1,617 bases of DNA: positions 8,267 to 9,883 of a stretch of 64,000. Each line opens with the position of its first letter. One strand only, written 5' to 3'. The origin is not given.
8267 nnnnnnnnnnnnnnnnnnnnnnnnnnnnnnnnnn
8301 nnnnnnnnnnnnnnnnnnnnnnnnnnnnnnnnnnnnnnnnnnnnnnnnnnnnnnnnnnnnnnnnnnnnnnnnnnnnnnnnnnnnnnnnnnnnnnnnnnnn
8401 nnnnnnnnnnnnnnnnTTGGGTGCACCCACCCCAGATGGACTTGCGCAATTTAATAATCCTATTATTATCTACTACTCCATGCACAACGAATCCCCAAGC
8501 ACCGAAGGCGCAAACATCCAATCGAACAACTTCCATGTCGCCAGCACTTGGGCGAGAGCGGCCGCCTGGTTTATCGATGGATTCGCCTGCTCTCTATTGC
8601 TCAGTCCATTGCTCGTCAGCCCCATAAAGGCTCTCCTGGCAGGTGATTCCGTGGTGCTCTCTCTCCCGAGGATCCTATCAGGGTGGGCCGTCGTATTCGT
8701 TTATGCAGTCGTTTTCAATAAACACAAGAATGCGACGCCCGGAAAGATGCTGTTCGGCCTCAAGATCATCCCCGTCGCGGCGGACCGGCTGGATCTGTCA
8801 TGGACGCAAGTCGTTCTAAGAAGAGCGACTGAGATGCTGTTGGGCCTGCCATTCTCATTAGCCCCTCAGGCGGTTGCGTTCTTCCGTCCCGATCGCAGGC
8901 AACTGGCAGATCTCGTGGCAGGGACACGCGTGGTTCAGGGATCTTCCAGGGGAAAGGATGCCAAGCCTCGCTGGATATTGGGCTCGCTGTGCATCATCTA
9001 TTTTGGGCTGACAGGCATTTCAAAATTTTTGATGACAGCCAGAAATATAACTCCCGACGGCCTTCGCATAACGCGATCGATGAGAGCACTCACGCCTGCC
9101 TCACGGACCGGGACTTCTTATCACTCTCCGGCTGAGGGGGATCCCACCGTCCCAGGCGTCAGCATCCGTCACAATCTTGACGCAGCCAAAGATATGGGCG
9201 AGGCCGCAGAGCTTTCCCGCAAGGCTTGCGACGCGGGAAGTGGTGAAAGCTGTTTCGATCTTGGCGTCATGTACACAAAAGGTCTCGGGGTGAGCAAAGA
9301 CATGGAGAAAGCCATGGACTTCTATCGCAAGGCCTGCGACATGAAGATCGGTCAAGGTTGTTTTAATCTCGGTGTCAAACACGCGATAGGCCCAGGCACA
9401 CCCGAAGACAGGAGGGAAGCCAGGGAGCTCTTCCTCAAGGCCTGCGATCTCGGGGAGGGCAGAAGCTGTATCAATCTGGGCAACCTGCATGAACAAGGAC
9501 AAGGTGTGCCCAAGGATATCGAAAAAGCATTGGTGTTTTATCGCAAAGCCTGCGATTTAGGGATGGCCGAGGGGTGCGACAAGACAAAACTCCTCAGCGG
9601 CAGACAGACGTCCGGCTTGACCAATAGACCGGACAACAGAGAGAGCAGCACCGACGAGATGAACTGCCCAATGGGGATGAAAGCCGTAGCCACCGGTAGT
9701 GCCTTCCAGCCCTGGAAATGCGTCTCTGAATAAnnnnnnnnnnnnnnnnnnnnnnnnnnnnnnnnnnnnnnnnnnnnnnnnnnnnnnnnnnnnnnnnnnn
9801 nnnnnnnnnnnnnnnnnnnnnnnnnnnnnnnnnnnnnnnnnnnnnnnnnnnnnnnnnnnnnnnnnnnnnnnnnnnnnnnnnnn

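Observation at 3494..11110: About 7.5-kb accessory segment bounded by imperfect direct repeats that duplicate the 3' end of a P-loop gene, with no recognisable integrase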

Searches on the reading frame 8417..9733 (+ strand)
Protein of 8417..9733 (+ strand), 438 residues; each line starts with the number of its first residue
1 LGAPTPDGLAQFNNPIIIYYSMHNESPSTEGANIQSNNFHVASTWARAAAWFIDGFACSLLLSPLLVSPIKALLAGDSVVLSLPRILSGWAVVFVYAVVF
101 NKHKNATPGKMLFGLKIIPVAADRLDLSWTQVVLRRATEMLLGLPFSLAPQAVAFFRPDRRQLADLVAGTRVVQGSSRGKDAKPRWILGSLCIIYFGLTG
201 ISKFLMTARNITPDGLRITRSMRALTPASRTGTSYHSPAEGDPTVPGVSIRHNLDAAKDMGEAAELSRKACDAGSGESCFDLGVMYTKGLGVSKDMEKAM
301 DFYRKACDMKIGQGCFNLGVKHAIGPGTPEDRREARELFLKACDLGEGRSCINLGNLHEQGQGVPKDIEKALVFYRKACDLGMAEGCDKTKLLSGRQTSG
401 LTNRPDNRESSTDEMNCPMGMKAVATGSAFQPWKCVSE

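Call 11: search_protein_families(library=pfam, max_evalue=0.01, proteins=[window:8417-9733:+])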
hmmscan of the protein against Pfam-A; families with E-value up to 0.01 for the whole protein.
window:8417-9733:+ (438 aa): 2 families
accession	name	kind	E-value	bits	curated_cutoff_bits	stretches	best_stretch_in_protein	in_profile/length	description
PF08238.18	Sel1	-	1.6e-29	101.7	30.7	3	350-382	3-35/36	Sel1 repeat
PF06271.18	RDD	-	5.2e-17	62.8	24.1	1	41-169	1-137/137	RDD family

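Call 12: search_protein_families(library=ncbifam, max_evalue=0.01, proteins=[window:8417-9733:+])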
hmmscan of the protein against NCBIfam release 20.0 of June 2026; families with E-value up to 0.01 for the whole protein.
window:8417-9733:+ (438 aa): 3 families
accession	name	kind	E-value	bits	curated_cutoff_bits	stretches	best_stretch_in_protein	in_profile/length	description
NF045484.1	TransRegExoR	equivalog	0.00023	20.5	450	0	261-311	60-110/267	exopolysaccharide production regulator ExoR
NF047621.1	FlgprotMotXVib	equivalog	0.00026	20.5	330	1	280-373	76-169/211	flagellar protein MotX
NF038194.1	AlgK_TPR_lipo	equivalog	0.0013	17.5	700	1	269-379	291-400/448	alginate biosynthesis TPR repeat lipoprotein AlgK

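Call 58: search_protein_families(library=padloc, max_evalue=0.01, proteins=[window:8417-9733:+])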
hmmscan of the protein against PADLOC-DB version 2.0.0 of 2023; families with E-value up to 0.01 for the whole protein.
window:8417-9733:+ (438 aa): 0 families
